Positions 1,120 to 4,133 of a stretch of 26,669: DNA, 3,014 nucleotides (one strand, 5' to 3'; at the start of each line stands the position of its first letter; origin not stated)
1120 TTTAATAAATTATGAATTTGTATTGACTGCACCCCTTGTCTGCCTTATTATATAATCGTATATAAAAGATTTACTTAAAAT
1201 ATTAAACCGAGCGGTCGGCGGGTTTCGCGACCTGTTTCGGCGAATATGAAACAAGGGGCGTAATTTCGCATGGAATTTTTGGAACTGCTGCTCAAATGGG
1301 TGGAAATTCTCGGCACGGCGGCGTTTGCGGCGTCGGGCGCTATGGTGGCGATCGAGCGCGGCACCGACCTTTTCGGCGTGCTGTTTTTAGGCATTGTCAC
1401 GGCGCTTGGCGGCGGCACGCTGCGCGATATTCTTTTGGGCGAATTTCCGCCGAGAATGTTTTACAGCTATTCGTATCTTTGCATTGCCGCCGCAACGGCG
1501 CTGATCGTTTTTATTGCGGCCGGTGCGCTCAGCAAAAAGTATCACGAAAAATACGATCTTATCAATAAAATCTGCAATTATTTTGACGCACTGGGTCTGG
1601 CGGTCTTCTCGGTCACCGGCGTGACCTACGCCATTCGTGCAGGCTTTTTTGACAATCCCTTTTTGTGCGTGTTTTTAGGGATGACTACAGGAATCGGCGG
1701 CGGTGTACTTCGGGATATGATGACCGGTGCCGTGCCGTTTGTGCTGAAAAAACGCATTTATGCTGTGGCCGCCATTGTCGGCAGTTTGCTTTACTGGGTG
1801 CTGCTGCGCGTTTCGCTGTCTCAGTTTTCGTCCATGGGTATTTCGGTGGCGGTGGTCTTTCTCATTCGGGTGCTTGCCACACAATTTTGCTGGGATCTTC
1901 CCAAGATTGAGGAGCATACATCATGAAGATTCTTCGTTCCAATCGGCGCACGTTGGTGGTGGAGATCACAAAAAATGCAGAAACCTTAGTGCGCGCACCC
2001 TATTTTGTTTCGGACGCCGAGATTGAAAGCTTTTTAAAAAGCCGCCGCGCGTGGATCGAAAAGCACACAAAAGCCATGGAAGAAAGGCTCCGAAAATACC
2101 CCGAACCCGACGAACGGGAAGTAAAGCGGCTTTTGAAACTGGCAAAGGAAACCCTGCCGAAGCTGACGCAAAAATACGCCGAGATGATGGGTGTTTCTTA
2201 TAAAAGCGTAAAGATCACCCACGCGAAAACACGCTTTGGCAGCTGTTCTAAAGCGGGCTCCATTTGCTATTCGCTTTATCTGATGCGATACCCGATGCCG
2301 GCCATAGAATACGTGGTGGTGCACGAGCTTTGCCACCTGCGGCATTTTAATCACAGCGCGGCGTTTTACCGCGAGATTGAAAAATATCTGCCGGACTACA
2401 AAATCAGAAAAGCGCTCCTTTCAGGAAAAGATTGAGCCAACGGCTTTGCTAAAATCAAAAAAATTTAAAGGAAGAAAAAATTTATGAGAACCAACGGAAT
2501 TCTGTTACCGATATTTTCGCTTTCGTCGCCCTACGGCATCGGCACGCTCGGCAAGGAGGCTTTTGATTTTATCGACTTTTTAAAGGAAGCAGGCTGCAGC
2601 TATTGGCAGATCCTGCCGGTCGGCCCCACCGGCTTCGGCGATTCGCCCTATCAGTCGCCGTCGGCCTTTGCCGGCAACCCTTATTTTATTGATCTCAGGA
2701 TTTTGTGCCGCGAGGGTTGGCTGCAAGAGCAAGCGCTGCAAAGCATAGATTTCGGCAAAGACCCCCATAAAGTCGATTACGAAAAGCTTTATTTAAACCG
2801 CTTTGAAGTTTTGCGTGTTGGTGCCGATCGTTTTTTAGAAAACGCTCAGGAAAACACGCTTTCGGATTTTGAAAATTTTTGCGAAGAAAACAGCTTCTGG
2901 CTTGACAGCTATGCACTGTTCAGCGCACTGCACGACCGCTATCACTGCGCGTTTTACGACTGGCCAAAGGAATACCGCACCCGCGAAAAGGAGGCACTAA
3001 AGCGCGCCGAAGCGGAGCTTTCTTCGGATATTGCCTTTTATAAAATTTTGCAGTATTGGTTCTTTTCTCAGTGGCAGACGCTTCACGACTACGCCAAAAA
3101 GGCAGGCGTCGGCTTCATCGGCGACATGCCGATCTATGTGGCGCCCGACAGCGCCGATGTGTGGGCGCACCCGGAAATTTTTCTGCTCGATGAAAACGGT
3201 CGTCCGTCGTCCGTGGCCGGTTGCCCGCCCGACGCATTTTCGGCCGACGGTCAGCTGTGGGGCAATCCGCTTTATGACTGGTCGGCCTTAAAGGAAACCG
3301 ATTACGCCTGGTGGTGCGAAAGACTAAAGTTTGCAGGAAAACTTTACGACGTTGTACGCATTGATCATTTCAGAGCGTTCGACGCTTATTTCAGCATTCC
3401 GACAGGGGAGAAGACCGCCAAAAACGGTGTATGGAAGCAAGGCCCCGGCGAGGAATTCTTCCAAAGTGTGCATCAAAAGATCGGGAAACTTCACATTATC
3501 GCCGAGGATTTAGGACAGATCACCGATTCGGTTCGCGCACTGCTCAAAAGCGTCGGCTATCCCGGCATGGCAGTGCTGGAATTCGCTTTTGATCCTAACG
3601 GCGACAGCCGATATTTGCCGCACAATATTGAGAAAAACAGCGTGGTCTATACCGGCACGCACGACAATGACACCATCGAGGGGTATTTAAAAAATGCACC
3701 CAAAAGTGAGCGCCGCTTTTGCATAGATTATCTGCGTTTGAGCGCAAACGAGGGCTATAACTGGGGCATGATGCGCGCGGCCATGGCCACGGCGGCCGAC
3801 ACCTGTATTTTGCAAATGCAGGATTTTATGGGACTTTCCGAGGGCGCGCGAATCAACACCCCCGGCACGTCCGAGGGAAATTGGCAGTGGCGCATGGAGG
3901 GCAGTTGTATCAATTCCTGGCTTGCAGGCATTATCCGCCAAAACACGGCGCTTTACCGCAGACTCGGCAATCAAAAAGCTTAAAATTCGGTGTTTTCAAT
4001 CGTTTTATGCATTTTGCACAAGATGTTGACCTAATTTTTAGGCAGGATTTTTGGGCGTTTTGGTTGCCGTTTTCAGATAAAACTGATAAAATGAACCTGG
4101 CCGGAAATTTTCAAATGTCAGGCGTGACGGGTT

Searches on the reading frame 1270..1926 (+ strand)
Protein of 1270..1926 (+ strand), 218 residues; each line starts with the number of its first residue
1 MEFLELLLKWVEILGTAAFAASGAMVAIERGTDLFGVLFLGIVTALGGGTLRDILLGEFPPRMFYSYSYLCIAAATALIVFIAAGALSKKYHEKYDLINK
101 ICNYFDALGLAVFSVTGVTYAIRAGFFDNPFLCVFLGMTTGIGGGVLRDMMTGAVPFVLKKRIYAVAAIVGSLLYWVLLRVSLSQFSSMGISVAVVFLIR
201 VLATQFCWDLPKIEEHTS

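Call 21: search_protein_families(library=pfam, proteins=[window:1270-1926:+], max_evalue=0.00001)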
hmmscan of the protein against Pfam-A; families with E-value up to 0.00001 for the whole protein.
window:1270-1926:+ (218 aa): 1 family
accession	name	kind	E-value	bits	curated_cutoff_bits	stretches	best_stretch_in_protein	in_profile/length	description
PF03458.18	Gly_transporter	-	9e-46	154.1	23.5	2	10-83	2-76/78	Glycine transporter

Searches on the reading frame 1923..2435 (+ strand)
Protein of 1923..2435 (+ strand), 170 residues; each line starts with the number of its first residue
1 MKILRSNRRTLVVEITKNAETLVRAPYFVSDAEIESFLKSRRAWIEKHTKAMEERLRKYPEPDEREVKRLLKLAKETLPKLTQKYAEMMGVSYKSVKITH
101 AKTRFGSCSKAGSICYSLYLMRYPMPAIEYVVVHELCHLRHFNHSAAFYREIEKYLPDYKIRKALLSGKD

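Call 21: search_protein_families(library=pfam, proteins=[window:1923-2435:+], max_evalue=0.00001)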
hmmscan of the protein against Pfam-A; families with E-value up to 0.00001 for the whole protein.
window:1923-2435:+ (170 aa): 1 family
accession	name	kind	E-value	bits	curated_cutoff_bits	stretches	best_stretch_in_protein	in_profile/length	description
PF01863.23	YgjP-like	-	4.6e-44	151.3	26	2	65-166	102-204/207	YgjP-like, metallopeptidase domain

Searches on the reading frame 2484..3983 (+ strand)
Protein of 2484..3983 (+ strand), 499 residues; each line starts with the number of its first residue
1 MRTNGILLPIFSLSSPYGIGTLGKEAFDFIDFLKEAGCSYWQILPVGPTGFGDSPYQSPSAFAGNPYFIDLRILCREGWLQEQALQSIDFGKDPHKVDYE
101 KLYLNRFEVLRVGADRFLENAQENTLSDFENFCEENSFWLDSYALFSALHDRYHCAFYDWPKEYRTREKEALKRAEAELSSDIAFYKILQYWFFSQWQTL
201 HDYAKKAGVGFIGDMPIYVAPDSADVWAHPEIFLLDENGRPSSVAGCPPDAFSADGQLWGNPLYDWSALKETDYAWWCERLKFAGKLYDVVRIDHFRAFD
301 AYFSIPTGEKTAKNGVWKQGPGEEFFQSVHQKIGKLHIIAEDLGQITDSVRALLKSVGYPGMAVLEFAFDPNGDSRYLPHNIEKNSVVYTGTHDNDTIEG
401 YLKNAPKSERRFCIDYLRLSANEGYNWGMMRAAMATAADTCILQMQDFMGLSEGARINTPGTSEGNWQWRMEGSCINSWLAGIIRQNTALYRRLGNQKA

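Call 21: search_protein_families(library=pfam, proteins=[window:2484-3983:+], max_evalue=0.00001)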
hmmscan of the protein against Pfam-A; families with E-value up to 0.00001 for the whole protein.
window:2484-3983:+ (499 aa): 1 family
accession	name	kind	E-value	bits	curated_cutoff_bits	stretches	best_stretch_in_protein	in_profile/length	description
PF02446.23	Glyco_hydro_77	-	1.5e-180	601.5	25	1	8-472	1-460/465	4-alpha-glucanotransferase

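Call 45: find_homologous_proteins(query=window:2484-3983:+, max_evalue=1e-50)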
Query window:2484-3983:+ (499 aa): 8000 proteins with E <= 1e-50 among 8000 candidates; the best 120 are listed.
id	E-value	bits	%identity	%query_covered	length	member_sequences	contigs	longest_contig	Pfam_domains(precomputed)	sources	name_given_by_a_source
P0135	0.0e+0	1193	100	100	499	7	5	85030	PF02446.24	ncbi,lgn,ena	-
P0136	1.3e-286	970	81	100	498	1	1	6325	PF02446.24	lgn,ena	-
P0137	1.1e-211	722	59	99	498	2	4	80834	PF02446.24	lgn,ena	-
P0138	4.8e-209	714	61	99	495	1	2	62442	PF02446.24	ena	-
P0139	5.9e-209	713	62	98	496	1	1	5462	PF02446.24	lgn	-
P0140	7.0e-209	713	62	100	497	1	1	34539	PF02446.24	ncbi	-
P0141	3.8e-208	711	61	100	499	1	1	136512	PF02446.24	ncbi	-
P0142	2.0e-202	692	60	99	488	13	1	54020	PF02446.24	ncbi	-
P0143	3.1e-202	691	60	99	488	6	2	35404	PF02446.24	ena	-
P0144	5.1e-201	687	61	99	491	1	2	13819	PF02446.24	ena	-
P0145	1.3e-200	686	61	100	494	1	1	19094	PF02446.24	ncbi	-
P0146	2.1e-200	685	58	99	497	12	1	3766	PF02446.24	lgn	-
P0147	2.4e-200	685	61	100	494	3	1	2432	PF02446.24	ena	-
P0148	2.9e-200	685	61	100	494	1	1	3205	PF02446.24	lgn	-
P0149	6.0e-200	684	58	99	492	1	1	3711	PF02446.24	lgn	-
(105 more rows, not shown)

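Call 46: list_cluster_members(proteins=[P0135])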
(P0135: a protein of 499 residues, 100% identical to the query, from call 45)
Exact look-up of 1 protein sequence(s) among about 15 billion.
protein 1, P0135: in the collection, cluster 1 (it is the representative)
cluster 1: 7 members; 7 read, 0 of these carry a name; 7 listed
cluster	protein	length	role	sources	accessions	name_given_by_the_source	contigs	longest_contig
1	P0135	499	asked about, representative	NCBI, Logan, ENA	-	-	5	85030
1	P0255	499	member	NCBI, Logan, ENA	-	-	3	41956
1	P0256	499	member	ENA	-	-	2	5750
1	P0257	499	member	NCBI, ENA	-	-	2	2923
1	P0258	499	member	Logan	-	-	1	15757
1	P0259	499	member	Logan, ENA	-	-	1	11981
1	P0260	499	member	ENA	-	-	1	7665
